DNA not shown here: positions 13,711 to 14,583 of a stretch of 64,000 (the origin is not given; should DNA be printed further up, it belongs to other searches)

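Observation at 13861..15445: XRE regulator coupled to a triad-less ClpP paralogue, divergent from an intact clpP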

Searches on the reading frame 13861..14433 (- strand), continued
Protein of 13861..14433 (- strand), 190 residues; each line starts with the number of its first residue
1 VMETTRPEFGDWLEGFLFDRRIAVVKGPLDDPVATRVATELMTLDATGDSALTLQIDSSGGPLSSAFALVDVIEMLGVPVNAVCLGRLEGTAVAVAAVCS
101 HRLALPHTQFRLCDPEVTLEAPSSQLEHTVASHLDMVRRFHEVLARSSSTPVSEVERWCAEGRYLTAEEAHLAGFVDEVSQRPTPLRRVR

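Call 10: find_encoding_contigs(protein=P0001, flank=10000, max_places=3)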
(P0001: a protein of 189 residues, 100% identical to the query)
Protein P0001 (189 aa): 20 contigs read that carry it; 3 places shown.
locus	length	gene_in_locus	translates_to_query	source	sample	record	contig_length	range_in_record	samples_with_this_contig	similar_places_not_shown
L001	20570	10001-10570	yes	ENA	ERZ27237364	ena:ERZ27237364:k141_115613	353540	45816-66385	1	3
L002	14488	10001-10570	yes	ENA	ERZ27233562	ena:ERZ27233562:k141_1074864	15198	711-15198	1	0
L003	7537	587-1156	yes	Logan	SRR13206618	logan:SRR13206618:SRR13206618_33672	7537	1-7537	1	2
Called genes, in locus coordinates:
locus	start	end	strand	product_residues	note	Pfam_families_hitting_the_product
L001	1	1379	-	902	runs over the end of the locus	PF02518:HATPase_c, PF13581:HATPase_c_2, PF13185:GAF_2 (weak), PF13492:GAF_3 (faint), PF01590:GAF, PF13185:GAF_2, PF07228:SpoIIE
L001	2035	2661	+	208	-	-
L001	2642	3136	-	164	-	-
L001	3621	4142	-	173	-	-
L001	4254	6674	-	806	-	PF01266:DAO, PF16350:FAO_M, PF01571:GCV_T, PF08669:GCV_T_C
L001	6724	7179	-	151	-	PF00383:dCMP_cyt_deam_1, PF14437:MafB19-deam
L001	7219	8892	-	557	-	PF02463:SMC_N (faint), PF13476:AAA_23 (faint), PF00005:ABC_tran, PF13555:AAA_29 (faint), PF13304:AAA_21 (faint), PF13401:AAA_22 (faint), PF00005:ABC_tran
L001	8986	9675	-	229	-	PF00574:CLP_protease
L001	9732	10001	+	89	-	PF13560:HTH_31, PF01381:HTH_3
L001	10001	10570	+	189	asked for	PF00574:CLP_protease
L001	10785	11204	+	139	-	PF13669:Glyoxalase_4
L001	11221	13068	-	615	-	PF04545:Sigma70_r4 (weak), PF08281:Sigma70_r4_2 (weak)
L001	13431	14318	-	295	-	PF04655:APH_6_hur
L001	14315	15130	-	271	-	PF04655:APH_6_hur (faint)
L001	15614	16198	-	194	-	PF13581:HATPase_c_2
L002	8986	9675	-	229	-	PF00574:CLP_protease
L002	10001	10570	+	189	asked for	PF00574:CLP_protease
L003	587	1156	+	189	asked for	PF00574:CLP_protease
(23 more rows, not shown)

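Call 11: find_encoding_contigs(protein=P0008, flank=6000, max_places=2)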
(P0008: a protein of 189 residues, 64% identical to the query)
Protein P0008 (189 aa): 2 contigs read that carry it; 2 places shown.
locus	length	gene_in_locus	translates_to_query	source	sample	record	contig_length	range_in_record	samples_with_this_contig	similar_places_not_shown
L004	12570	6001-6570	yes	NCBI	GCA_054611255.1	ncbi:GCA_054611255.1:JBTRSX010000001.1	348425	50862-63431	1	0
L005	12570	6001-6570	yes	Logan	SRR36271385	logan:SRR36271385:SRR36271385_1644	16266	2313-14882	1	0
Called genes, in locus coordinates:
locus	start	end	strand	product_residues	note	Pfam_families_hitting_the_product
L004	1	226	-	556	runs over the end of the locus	PF02463:SMC_N (faint), PF00005:ABC_tran, PF13476:AAA_23 (faint), PF13555:AAA_29 (faint), PF13304:AAA_21 (faint), PF13401:AAA_22 (faint), PF00005:ABC_tran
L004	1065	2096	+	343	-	PF00589:Phage_integrase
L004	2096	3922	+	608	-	PF00589:Phage_integrase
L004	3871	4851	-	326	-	PF13011:LZ_Tnp_IS481, PF13384:HTH_23 (weak), PF13518:HTH_28, PF13565:HTH_32, PF00665:rve, PF13683:rve_3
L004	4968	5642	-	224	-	PF00574:CLP_protease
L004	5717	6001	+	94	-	PF13560:HTH_31, PF01381:HTH_3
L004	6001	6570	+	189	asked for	PF00574:CLP_protease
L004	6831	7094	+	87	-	-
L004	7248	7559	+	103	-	-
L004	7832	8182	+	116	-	-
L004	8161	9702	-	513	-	PF00884:Sulfatase, PF01663:Phosphodiest (faint), PF16347:SGSH_C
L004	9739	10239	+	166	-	PF13468:Glyoxalase_3, PF13669:Glyoxalase_4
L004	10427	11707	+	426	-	PF02771:Acyl-CoA_dh_N, PF02770:Acyl-CoA_dh_M, PF00441:Acyl-CoA_dh_1, PF08028:Acyl-CoA_dh_2 (weak)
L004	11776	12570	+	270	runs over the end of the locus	PF00583:Acetyltransf_1 (weak)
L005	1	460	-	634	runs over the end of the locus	PF02463:SMC_N (faint), PF13476:AAA_23 (faint), PF00005:ABC_tran, PF13304:AAA_21 (faint), PF13401:AAA_22 (faint), PF13555:AAA_29 (faint), PF00005:ABC_tran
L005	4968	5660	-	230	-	PF00574:CLP_protease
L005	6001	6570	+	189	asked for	PF00574:CLP_protease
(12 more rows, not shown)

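Call 12: find_encoding_contigs(protein=P0042, flank=6000, max_places=2)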
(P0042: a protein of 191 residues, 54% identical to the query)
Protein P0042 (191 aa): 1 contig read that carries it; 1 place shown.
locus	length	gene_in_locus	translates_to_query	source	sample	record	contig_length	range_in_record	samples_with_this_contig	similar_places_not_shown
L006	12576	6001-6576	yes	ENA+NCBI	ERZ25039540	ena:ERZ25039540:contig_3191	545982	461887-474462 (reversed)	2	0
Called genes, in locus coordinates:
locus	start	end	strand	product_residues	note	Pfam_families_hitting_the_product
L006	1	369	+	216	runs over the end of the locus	PF19474:DUF6011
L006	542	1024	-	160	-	PF00383:dCMP_cyt_deam_1, PF14437:MafB19-deam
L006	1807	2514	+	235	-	PF01828:Peptidase_A4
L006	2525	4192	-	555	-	PF13481:AAA_25 (faint), PF00005:ABC_tran, PF02463:SMC_N (faint), PF13476:AAA_23 (faint), PF13555:AAA_29 (faint), PF13604:AAA_30 (faint), PF00004:AAA (faint), PF00005:ABC_tran, +7 more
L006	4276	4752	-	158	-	-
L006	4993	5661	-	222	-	PF00574:CLP_protease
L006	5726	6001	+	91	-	PF13560:HTH_31, PF01381:HTH_3, PF13443:HTH_26 (weak)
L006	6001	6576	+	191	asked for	PF00574:CLP_protease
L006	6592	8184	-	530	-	PF00884:Sulfatase, PF01663:Phosphodiest (faint), PF16347:SGSH_C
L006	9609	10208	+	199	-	PF00903:Glyoxalase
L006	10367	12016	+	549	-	-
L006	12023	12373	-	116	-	PF01817:CM_2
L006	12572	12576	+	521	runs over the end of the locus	-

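Call 13: find_encoding_contigs(protein=P0104, flank=6000, max_places=2)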
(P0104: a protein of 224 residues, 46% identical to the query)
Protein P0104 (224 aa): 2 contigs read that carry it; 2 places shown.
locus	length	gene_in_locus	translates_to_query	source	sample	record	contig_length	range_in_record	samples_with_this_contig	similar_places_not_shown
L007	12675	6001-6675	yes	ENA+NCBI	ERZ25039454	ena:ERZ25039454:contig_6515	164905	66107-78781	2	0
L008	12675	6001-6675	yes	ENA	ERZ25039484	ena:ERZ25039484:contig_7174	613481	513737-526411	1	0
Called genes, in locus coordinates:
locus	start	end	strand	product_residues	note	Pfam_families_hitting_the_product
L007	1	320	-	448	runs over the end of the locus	PF00561:Abhydrolase_1, PF00211:Guanylate_cyc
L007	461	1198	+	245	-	PF02585:PIG-L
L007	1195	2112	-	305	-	PF00877:NLPC_P60 (weak), PF05345:He_PIG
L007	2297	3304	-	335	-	PF00296:Bac_luciferase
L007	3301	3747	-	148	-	-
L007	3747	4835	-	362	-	PF08240:ADH_N, PF16912:Glu_dehyd_C, PF00107:ADH_zinc_N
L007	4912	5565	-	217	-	PF00574:CLP_protease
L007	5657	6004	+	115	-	PF13560:HTH_31, PF01381:HTH_3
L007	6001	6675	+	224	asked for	PF00574:CLP_protease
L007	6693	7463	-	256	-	-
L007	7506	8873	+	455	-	PF04909:Amidohydro_2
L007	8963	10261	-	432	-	-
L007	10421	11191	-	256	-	PF13489:Methyltransf_23, PF05175:MTS (faint), PF08241:Methyltransf_11, PF08242:Methyltransf_12, PF13649:Methyltransf_25, PF13847:Methyltransf_31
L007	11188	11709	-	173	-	PF13671:AAA_33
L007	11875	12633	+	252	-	PF11716:MDMPI_N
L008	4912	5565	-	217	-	PF00574:CLP_protease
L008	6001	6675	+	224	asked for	PF00574:CLP_protease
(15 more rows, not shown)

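Call 16: search_protein_families(library=padloc, proteins=[window:13861-14433:-], max_evalue=0.01)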
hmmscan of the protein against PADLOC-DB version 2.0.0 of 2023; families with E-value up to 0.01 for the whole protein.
window:13861-14433:- (190 aa): 0 families
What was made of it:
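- On Type II toxin-antitoxin (HigA-like antitoxin plus toxin): The downstream gene is a ClpP-fold protein with no PADLOC hit (call 16).
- No PADLOC model hits either ClpP (call 16).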

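Call 19: find_related_loci(query=A1, collection=genome_contigs, flank=4000)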
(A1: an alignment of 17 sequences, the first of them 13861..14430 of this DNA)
Query A1 (189 aa) in genome_contigs; peptide patterns used: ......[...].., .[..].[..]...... (x = any residue, [..] = any of these).
242 stretches matched a pattern; 171 encode a relative of the query (tblastn E <= 1e-3); the best 80 are kept; 80 distinct loci.
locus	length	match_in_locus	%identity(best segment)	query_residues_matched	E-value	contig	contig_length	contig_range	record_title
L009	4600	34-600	89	1-189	2e-111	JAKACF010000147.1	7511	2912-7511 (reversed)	MAG: Actinomycetes bacterium isolate WH2.bin86 NODE_18646_length_7511_cov_1.358072, whole genome shotgun sequence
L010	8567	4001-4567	66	1-189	5e-80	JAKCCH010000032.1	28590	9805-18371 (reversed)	MAG: Actinomycetes bacterium isolate YP2.bin33 NODE_1395_length_28590_cov_3.646172, whole genome shotgun sequence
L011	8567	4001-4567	67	1-189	2e-78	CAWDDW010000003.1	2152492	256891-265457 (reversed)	MAG: uncultured Acidimicrobiaceae bacterium isolate MFD05580.bin.2.14 genome assembly, contig: contig_39806, whole genom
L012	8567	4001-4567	63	1-189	7e-78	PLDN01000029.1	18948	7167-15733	MAG: Acidimicrobiaceae bacterium isolate palsa_601 73.20111000_P2D.26_contig_22006, whole genome shotgun sequence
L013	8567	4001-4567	62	1-189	2e-70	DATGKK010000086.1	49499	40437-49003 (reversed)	MAG TPA_asm: Acidimicrobiales bacterium isolate SMAG_U9857 k141_557365, whole genome shotgun sequence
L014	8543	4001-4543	54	7-186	4e-61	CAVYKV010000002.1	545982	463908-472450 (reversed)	MAG: uncultured Actinomycetota bacterium isolate MFD05512.bin.2.6 genome assembly, contig: contig_3191, whole genome sho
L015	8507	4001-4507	57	10-178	4e-61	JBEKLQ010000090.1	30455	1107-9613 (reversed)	MAG: Acidimicrobiales bacterium isolate SPRUCE 374 SPRUCE_374_90, whole genome shotgun sequence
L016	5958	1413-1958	58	6-186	1e-60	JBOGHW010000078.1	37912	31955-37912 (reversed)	MAG: Acidimicrobiales bacterium isolate TC-S_metawrap_bin.20 k127_4994696, whole genome shotgun sequence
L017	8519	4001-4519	57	5-177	3e-59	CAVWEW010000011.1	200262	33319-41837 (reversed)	MAG: uncultured Actinomycetota bacterium isolate MFD09603.bin.2.70 genome assembly, contig: contig_9505, whole genome sh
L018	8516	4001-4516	56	7-178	3e-58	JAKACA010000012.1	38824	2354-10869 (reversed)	MAG: Actinomycetes bacterium isolate WH2.bin64 NODE_1567_length_38824_cov_2.212523, whole genome shotgun sequence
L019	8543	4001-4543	55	7-186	6e-58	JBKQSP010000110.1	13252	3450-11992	MAG: Acidimicrobiales bacterium isolate MHr1A1B1C__bin_13 MHr1A1B1C_000000292166, whole genome shotgun sequence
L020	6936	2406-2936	54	5-181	3e-57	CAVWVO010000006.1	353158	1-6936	MAG: uncultured Actinomycetota bacterium isolate MFD09603.bin.4.860 genome assembly, contig: contig_62770, whole genome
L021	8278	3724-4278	53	5-189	1e-57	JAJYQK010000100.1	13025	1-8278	MAG: Actinomycetes bacterium isolate DS4.bin24 NODE_5714_length_13025_cov_2.519073, whole genome shotgun sequence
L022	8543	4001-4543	54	7-186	4e-57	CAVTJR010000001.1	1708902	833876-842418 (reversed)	MAG: uncultured Actinomycetota bacterium isolate MFD05580.bin.1.93 genome assembly, contig: contig_26444, whole genome s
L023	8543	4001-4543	55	7-186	3e-56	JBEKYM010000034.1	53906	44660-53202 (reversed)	MAG: Acidimicrobiales bacterium isolate SPRUCE 675 SPRUCE_675_34, whole genome shotgun sequence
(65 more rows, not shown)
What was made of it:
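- Intact ORFs of conserved length in at least 171 species (call 19).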

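Call 36: predict_structure(alignment_id=A1)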
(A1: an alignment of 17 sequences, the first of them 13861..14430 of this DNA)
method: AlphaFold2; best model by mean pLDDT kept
length: 189 residues; sequences in the alignment: 17
mean_pLDDT: 89.6   pTM: 0.84
mean pLDDT of the five models: 89.6, 89.5, 89.3, 88.8, 88.6
residues with pLDDT >= 90: 146; 70-90: 26; 50-70: 7; < 50: 10
segments of 3 or more residues with pLDDT < 50: 1-6
pLDDT, mean of each block of 10 residues (from residue 1): 49 84 95 97 94 96 95 97 96 97 96 85 90 93 94 96 97 94 52
secondary structure, 60 per line:
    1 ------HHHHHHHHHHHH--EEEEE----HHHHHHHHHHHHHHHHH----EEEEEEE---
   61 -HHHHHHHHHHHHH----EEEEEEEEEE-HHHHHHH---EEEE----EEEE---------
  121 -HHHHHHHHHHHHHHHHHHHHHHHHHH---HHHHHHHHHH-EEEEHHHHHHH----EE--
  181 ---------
elements in order: H7-18 E21-25 H30-46 E51-57 H62-74 E79-88 H90-96 E100-103 E108-111 H122-147 H151-160 E162-165 H166-172
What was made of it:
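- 13861..14430 (-): Triad-less ClpP paralogue ('dead ClpP'). It is 189 aa from the ATG at 14430; an alternative GTG start at 14433 gives 190 aa. AF2 pLDDT 89.6 (call 36).
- On ClpP family (Pfam PF00574 / MEROPS S14 fold): AF2 model with pLDDT 89.6 (call 36).
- A confident AF2 fold (call 36).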

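Call 39: fold_search(model_id=the predicted structure, library=pdb)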
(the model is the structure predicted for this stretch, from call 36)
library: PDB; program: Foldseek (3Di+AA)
matches with E <= 10: 1892; with E <= 0.001: 1505
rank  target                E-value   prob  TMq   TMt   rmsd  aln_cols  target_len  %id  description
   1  6hwn_E                1.4e-16  1.00  0.86  0.88   1.6       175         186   27  Structure of Thermus thermophilus ClpP in complex with a tripeptide. (released 2019-09-18)
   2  9mk5_A                1.6e-16  1.00  0.86  0.88   1.4       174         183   22  Crystal structure of Neisseria meningitidis ClpP protease complex with small molecule activator, Dioctatin (released 2025-09-03)
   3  6pbu_C                1.9e-16  1.00  0.86  0.85   1.8       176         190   23  ClpP1 from Mycobacterium smegmatis (released 2019-12-18)
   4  6hwn_F                2.2e-16  1.00  0.86  0.87   1.3       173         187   27  Structure of Thermus thermophilus ClpP in complex with a tripeptide. (released 2019-09-18)
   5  9mk5_I                2.4e-16  1.00  0.86  0.88   2.2       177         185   22  Crystal structure of Neisseria meningitidis ClpP protease complex with small molecule activator, Dioctatin (released 2025-09-03)
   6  6nay_N                2.5e-16  1.00  0.86  0.92   1.7       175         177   22  Crystal structure of Neisseria meningitidis ClpP protease E31A+E58A activated double mutant (released 2019-11-13)
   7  6hwn_B                3.2e-16  1.00  0.86  0.88   1.3       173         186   27  Structure of Thermus thermophilus ClpP in complex with a tripeptide. (released 2019-09-18)
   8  6iw7_J                3.2e-16  1.00  0.86  0.83   1.5       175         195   26  structural insights into Mycobacterium tuberculosis ClpP1P2 inhibition by Cediranib: implications for developing antim (released 2020-01-01)
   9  6pbu_A                4.6e-16  1.00  0.87  0.86   1.7       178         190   22  ClpP1 from Mycobacterium smegmatis (released 2019-12-18)
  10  6naq_G                4.6e-16  1.00  0.86  0.87   2.7       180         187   22  Crystal structure of Neisseria meningitidis ClpP protease in Apo form (released 2019-11-13)
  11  9ndj_T                4.6e-16  1.00  0.85  0.87   1.9       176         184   23  Cryo-EM structure of the endogenous ClpP1/ClpP2 heterocomplex from Pseudomonas aeruginosa bound to the AAA+ ClpX unfol (released 2025-10-01)
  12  6hwn_A                4.9e-16  1.00  0.86  0.87   1.3       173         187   27  Structure of Thermus thermophilus ClpP in complex with a tripeptide. (released 2019-09-18)
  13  4u0h_E                4.9e-16  1.00  0.86  0.91   1.7       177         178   22  Crystal Structure of M. tuberculosis ClpP1P1 (released 2014-10-08)
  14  6pbu_B                5.2e-16  1.00  0.87  0.86   1.7       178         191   22  ClpP1 from Mycobacterium smegmatis (released 2019-12-18)
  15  9mk5_N                5.6e-16  1.00  0.86  0.91   1.4       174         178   22  Crystal structure of Neisseria meningitidis ClpP protease complex with small molecule activator, Dioctatin (released 2025-09-03)
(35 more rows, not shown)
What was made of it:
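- On ClpP family (Pfam PF00574 / MEROPS S14 fold): Foldseek top 50 hits are all ClpP, TM 0.83-0.87 (call 39).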

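Call 50: search_protein_representatives(alignment_id=A1)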
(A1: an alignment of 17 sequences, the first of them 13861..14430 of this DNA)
Query: 17 sequences, 199 profile positions. Proteins with E-value up to 0.001 (for the whole library): 20058; up to 1e-10: 4603; up to 1e-30: 232. The best 150 are listed.
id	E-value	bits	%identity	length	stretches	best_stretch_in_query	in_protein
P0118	2.1e-84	298.7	-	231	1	7-199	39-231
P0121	1.1e-71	257.2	-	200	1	6-198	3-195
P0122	1.6e-71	256.7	-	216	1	10-190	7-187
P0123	2.8e-71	255.9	-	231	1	8-199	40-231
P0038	2.8e-71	255.8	-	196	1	2-187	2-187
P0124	3.6e-69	249.0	-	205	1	9-199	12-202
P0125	3.3e-67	242.6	-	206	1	6-198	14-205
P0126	1.6e-66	240.3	-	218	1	6-198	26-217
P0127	8.3e-65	234.7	-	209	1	6-196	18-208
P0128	1.5e-64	233.9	-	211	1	6-199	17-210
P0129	1.8e-64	233.7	-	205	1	7-199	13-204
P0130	2.7e-64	233.1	-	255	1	8-198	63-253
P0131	1.2e-63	231.0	-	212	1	7-199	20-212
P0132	1.8e-63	230.4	-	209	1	8-199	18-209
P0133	4.6e-63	229.0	-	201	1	7-198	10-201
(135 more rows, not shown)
